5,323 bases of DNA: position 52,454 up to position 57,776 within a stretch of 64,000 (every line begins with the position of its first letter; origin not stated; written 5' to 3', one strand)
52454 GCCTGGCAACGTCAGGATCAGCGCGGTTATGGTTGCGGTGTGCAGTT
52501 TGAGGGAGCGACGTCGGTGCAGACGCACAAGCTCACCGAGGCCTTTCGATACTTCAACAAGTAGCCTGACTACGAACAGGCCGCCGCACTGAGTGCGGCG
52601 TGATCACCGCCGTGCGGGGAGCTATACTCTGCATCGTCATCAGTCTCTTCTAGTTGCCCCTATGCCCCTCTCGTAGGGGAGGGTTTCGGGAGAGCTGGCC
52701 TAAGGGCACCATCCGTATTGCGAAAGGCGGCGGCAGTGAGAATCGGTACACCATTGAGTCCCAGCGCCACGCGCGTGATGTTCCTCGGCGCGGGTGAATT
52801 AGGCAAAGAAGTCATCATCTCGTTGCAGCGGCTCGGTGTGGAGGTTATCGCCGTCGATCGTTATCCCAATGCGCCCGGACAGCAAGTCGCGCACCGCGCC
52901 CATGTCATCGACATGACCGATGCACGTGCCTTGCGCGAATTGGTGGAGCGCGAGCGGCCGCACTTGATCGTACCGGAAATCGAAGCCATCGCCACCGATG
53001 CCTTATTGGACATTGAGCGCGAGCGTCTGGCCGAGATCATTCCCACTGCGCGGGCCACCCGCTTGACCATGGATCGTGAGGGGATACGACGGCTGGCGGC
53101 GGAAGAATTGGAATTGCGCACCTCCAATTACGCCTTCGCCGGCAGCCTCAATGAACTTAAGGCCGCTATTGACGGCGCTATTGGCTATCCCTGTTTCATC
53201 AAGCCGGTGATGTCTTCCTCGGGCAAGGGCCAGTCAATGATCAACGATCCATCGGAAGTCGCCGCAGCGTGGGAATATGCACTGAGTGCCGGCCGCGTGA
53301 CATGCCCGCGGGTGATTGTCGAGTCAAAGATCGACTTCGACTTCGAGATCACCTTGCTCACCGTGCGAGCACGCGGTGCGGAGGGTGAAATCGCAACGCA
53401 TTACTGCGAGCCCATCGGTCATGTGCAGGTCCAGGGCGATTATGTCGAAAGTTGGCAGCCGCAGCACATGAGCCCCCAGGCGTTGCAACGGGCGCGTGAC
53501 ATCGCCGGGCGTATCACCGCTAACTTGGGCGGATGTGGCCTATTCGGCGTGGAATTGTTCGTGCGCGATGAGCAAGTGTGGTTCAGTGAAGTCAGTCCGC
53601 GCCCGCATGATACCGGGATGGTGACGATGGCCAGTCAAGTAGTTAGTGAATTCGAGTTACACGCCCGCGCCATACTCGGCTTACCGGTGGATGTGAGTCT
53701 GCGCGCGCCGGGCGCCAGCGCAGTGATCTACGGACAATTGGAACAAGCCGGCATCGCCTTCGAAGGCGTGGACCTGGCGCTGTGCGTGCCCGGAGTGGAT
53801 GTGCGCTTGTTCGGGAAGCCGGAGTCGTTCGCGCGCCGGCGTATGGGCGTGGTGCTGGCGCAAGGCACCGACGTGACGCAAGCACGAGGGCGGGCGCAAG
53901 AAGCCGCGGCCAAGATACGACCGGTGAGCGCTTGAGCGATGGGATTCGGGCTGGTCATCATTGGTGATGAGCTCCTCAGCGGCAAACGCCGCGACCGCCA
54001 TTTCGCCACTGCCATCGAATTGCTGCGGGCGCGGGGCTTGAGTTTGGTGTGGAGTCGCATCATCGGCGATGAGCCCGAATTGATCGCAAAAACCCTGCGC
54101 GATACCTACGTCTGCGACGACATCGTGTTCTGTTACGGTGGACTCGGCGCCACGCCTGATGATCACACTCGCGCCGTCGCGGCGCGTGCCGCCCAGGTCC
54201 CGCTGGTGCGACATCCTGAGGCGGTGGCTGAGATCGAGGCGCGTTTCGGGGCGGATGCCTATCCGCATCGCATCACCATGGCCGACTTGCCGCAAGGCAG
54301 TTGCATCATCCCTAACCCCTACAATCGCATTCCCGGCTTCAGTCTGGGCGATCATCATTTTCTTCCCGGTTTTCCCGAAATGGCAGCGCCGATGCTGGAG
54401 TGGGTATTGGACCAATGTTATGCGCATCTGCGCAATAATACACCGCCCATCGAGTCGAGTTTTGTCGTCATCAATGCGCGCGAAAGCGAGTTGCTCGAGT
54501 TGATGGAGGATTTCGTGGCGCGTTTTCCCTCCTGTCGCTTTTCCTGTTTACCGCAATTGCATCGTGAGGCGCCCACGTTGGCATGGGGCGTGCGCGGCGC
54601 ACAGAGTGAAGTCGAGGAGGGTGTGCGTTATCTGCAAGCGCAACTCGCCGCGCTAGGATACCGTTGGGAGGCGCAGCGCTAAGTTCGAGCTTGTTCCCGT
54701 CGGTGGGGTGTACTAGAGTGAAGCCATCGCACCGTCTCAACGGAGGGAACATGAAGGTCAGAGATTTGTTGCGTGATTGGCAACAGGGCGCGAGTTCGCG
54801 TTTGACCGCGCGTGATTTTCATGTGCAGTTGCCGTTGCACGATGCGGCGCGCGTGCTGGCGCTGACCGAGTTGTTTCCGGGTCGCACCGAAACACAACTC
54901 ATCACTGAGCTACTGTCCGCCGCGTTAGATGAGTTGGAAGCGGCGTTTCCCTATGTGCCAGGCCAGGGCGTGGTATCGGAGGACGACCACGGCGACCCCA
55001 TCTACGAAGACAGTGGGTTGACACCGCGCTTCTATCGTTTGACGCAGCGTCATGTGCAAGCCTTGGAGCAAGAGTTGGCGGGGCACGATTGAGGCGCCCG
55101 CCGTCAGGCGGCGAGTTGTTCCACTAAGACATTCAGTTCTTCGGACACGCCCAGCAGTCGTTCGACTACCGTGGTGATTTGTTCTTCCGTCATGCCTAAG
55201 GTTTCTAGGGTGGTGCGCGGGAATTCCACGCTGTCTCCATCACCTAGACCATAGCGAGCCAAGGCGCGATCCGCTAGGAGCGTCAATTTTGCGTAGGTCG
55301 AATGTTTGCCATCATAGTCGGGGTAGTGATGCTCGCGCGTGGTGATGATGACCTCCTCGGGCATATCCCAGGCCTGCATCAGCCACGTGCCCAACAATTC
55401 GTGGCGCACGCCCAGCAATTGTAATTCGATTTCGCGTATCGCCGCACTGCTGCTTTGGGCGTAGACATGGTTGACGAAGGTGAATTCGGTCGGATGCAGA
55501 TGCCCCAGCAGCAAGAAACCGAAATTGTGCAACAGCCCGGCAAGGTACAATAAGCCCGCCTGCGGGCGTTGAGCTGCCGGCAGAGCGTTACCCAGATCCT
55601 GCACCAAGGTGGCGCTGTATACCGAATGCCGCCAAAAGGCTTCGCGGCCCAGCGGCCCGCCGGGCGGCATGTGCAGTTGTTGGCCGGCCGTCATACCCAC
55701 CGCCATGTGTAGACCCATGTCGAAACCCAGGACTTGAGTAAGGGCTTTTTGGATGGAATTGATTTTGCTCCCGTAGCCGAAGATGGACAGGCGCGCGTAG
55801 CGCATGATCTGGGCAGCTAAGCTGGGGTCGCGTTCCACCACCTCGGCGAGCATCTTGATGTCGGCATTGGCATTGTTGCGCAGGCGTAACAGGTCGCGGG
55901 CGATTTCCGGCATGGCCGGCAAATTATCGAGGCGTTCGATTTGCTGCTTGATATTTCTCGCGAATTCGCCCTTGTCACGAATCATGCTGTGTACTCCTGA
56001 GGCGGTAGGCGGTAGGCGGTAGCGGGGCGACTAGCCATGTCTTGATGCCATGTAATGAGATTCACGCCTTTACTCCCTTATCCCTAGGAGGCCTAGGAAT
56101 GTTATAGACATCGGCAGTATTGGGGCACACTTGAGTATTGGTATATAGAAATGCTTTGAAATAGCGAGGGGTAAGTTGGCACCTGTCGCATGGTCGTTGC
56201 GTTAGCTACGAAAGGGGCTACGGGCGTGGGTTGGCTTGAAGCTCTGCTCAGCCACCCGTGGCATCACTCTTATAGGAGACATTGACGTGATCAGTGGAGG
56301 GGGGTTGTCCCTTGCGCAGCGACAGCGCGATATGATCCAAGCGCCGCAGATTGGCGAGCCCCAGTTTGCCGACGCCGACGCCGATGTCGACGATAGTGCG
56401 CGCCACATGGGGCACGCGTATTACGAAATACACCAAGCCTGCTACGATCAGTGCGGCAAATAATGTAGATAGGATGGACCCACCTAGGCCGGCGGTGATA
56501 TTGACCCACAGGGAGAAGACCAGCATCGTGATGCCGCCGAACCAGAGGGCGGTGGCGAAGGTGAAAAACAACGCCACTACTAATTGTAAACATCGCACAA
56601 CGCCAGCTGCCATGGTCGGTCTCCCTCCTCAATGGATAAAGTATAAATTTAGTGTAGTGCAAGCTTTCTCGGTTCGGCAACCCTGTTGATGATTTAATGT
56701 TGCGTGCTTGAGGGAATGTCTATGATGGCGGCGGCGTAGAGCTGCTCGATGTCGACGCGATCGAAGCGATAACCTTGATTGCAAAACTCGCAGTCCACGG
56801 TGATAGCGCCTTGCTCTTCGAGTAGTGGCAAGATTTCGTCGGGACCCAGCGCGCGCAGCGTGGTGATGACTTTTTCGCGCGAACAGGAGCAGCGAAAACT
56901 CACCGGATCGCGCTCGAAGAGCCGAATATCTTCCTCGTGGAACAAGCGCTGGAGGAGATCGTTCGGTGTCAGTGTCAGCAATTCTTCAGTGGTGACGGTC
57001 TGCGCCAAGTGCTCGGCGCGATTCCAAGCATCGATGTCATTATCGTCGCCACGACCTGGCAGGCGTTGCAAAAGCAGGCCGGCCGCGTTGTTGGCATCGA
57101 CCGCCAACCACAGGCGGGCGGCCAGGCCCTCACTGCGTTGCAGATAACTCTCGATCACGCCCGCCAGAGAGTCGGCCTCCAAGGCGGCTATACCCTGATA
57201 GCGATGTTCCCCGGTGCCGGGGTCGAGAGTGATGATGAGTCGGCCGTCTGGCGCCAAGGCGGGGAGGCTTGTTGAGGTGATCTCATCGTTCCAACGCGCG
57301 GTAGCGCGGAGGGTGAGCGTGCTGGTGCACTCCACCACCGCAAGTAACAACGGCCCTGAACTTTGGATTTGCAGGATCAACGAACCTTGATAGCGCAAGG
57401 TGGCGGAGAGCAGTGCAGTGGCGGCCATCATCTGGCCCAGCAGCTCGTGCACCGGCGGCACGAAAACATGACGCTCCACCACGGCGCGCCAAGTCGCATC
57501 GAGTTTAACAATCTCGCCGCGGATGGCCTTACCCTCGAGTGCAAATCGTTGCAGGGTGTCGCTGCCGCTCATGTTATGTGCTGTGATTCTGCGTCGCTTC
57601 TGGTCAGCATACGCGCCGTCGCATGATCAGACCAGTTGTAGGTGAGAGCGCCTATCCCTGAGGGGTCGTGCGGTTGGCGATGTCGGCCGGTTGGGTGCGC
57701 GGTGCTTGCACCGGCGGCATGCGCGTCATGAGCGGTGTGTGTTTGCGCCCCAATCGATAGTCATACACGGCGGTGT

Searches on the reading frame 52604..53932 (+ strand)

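Call 69: search_protein_families(library=pfam, proteins=[window:52604-53932:+], max_evalue=0.00001)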
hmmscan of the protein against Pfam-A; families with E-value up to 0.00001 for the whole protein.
window:52604-53932:+ (443 aa): 4 families
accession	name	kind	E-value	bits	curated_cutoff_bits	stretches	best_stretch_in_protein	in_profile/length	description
PF02222.28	ATP-grasp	-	2.1e-52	177.8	27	1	165-350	2-179/179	ATP-grasp domain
PF21244.3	PurT_C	-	4.5e-24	84.2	26.7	1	370-438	1-68/68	PurT, C-terminal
PF22660.2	RS_preATP-grasp-like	-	9.4e-11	42.4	27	1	58-152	4-94/98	Ribonucleotide synthetase preATP-grasp domain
PF07478.18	Dala_Dala_lig_C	-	1.1e-08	35.3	24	1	182-337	24-179/204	D-ala D-ala ligase C-terminus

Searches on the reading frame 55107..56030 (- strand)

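Call 69: search_protein_families(library=pfam, proteins=[window:55107-56030:-], max_evalue=0.00001)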
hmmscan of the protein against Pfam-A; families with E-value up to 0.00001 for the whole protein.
window:55107-56030:- (308 aa): 1 family
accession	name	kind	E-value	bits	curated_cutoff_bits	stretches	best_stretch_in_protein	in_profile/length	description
PF08668.18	HDOD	-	5.9e-39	134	22.9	1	37-237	1-196/196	HDOD domain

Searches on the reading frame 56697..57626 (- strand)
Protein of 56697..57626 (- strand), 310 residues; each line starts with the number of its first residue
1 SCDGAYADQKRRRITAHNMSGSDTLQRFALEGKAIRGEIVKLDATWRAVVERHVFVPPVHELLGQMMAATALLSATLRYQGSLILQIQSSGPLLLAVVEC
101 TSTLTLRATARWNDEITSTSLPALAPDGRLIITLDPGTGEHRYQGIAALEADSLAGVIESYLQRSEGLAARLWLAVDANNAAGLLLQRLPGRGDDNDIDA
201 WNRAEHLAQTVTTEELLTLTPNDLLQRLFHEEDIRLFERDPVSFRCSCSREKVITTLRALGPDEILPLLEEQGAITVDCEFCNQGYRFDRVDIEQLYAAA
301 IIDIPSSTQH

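Call 69: search_protein_families(library=pfam, proteins=[window:56697-57626:-], max_evalue=0.00001)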
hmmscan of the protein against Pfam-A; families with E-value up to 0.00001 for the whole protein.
window:56697-57626:- (310 aa): 1 family
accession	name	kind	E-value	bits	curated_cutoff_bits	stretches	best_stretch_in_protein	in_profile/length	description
PF01430.24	HSP33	-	3.5e-73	246.8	21.4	1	23-289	1-273/273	Hsp33 protein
